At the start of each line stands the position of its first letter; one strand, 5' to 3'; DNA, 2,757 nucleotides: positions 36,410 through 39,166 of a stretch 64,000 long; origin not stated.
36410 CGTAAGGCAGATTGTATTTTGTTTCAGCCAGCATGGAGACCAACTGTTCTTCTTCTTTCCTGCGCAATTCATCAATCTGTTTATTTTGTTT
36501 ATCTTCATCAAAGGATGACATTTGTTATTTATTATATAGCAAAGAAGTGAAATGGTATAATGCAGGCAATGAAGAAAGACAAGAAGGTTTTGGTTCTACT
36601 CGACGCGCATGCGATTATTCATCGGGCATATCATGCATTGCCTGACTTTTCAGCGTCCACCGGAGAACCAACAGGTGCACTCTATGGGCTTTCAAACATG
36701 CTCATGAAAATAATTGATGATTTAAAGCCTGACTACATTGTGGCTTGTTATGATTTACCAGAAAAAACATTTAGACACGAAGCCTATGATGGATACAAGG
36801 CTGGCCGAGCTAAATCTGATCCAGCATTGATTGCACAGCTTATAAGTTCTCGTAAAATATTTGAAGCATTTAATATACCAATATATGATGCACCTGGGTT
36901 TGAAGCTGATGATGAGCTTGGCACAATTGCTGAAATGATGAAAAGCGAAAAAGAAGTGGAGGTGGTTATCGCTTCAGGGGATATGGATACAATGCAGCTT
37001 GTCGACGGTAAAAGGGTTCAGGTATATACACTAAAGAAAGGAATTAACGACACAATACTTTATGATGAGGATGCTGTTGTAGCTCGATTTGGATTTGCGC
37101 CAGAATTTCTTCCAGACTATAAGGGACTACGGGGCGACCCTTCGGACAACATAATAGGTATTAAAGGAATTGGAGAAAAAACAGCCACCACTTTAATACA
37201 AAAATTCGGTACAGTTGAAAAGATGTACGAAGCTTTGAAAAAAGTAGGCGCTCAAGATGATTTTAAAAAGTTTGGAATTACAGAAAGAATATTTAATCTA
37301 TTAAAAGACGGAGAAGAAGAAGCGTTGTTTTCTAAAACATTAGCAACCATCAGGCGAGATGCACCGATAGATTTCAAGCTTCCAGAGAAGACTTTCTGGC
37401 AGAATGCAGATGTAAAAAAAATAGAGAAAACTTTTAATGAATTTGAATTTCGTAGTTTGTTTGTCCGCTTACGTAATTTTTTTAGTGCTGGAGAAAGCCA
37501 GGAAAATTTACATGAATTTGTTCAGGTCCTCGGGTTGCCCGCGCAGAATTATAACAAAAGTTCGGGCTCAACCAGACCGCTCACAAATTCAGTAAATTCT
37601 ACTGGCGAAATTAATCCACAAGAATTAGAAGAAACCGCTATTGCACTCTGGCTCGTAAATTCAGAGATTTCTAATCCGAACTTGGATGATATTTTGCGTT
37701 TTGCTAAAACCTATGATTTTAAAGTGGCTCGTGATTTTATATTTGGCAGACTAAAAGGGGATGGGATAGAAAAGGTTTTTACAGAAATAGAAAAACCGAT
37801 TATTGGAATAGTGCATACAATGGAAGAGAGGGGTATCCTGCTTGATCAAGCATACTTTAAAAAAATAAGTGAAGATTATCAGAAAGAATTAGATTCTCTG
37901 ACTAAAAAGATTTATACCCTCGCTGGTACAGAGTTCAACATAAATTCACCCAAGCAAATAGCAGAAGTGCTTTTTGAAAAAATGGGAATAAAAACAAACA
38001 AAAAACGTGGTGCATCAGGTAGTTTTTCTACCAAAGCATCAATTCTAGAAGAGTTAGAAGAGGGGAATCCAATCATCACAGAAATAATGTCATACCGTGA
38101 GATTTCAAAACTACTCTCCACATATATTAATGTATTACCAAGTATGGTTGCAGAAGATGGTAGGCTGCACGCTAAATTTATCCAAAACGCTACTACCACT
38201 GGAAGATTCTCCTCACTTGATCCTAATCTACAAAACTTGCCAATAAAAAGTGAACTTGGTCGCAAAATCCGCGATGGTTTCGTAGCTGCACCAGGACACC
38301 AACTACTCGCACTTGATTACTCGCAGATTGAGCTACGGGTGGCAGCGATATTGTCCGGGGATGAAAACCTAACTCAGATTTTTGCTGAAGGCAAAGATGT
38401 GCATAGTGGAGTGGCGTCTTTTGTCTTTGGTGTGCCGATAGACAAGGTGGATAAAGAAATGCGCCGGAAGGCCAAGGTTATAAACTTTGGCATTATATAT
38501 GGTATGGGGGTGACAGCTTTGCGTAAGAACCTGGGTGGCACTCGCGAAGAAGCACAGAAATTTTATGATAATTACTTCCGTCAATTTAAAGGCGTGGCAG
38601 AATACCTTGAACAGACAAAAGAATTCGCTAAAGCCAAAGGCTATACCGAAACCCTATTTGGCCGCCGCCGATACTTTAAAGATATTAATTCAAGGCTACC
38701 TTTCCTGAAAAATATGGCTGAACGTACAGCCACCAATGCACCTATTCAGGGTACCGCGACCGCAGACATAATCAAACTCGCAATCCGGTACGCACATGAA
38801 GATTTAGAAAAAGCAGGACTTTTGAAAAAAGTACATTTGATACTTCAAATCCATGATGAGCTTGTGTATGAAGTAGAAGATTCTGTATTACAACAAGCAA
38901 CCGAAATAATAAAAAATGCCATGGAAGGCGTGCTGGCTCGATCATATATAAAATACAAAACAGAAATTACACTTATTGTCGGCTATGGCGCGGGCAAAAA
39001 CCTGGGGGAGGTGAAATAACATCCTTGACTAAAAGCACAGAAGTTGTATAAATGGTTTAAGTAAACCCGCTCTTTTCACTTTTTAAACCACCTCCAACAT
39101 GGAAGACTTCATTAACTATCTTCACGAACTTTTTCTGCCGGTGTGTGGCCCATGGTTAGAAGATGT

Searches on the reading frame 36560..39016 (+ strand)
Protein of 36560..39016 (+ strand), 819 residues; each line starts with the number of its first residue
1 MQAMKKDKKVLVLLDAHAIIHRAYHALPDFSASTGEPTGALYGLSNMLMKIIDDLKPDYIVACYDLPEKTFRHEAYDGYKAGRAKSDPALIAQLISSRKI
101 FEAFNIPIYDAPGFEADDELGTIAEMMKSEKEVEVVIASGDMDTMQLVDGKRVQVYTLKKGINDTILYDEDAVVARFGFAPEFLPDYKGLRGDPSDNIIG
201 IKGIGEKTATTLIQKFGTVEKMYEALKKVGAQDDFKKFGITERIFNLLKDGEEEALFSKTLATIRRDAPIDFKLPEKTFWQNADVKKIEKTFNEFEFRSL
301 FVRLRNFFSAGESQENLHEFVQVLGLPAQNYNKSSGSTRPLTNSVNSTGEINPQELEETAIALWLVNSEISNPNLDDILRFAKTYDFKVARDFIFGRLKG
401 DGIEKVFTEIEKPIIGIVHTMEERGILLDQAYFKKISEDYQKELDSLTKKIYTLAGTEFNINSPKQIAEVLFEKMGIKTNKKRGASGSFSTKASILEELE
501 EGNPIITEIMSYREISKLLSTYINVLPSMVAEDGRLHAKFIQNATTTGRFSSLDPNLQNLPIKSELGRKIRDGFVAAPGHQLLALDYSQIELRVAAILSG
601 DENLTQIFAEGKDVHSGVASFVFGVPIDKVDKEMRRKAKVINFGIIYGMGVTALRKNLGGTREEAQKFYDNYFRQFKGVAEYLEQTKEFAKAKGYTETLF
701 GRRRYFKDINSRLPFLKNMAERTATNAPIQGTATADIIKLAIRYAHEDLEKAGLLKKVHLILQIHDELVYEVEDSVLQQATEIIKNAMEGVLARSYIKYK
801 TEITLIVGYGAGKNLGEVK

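Call 68: search_protein_families(library=pfam, proteins=[window:36560-39016:+], max_evalue=0.00001)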
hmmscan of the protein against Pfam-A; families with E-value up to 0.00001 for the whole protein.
window:36560-39016:+ (819 aa): 3 families
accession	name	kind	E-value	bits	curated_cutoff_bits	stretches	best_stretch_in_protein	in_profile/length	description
PF00476.26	DNA_pol_A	-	1.4e-135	452.5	34.3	1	431-816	2-380/381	DNA polymerase family A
PF02739.22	5_3_exonuc_N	-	6.7e-48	162.9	34.3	1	11-178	2-164/164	5'-3' exonuclease, N-terminal resolvase-like domain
PF01367.25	5_3_exonuc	-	2e-24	86.4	40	1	180-276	2-88/97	5'-3' exonuclease, C-terminal SAM fold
